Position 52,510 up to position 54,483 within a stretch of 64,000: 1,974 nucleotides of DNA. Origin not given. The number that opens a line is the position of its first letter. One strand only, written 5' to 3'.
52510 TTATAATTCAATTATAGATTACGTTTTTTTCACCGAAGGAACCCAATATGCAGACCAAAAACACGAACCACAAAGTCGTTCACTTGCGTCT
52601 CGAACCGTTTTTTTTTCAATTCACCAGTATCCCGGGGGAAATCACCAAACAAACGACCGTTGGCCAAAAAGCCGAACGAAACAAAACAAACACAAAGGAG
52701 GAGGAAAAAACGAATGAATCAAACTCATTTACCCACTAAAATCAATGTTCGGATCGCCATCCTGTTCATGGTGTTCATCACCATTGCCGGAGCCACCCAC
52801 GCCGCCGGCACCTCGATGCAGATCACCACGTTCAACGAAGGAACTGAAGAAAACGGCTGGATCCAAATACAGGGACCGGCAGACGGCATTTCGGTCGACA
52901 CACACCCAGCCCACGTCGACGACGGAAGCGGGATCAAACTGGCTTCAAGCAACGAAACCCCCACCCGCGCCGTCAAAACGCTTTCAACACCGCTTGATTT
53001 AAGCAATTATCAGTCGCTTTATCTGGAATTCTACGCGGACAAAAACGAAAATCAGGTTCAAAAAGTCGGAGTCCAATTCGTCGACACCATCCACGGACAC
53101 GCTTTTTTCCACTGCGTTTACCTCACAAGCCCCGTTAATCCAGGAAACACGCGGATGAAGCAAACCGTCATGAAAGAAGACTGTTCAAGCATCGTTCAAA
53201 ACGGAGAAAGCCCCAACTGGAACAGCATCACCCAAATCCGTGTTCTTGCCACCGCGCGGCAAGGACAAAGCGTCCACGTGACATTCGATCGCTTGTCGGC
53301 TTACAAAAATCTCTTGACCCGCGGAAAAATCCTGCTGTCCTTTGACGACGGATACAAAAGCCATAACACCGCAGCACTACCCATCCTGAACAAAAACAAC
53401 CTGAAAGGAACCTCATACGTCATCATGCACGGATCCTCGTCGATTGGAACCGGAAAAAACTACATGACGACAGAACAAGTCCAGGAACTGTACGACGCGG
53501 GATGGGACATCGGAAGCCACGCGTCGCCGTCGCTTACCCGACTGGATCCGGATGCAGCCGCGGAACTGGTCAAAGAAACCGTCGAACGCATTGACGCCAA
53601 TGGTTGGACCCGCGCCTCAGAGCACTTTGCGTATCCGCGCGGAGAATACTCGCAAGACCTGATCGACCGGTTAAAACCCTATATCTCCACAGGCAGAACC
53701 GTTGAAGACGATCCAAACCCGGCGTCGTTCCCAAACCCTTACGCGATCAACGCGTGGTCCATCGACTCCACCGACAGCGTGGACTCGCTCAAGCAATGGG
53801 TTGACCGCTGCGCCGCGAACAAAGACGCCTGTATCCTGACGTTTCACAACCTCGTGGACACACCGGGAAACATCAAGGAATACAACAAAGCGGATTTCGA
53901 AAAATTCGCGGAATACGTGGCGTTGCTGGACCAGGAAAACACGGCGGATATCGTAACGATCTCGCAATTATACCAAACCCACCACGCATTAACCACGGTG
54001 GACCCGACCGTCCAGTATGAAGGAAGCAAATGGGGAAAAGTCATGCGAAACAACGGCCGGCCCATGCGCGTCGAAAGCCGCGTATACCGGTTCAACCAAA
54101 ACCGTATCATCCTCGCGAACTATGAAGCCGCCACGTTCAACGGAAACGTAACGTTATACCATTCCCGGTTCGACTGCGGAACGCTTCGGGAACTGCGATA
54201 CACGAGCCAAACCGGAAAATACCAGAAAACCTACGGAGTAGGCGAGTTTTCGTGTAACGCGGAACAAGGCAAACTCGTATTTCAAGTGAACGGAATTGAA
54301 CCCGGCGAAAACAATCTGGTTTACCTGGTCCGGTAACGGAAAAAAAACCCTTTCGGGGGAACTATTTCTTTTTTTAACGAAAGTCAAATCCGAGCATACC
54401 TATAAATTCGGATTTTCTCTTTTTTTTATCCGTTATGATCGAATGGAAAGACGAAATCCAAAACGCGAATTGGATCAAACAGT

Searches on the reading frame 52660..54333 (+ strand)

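Call 29: search_protein_families(library=pfam, proteins=[window:52660-54333:+], max_evalue=0.00001)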
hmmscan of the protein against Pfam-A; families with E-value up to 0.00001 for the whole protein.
window:52660-54333:+ (558 aa): 1 family
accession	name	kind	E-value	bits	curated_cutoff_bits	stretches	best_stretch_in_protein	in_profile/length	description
PF01522.26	Polysacc_deac_1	-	2.4e-15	57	23.1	1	221-338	6-116/124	Polysaccharide deacetylase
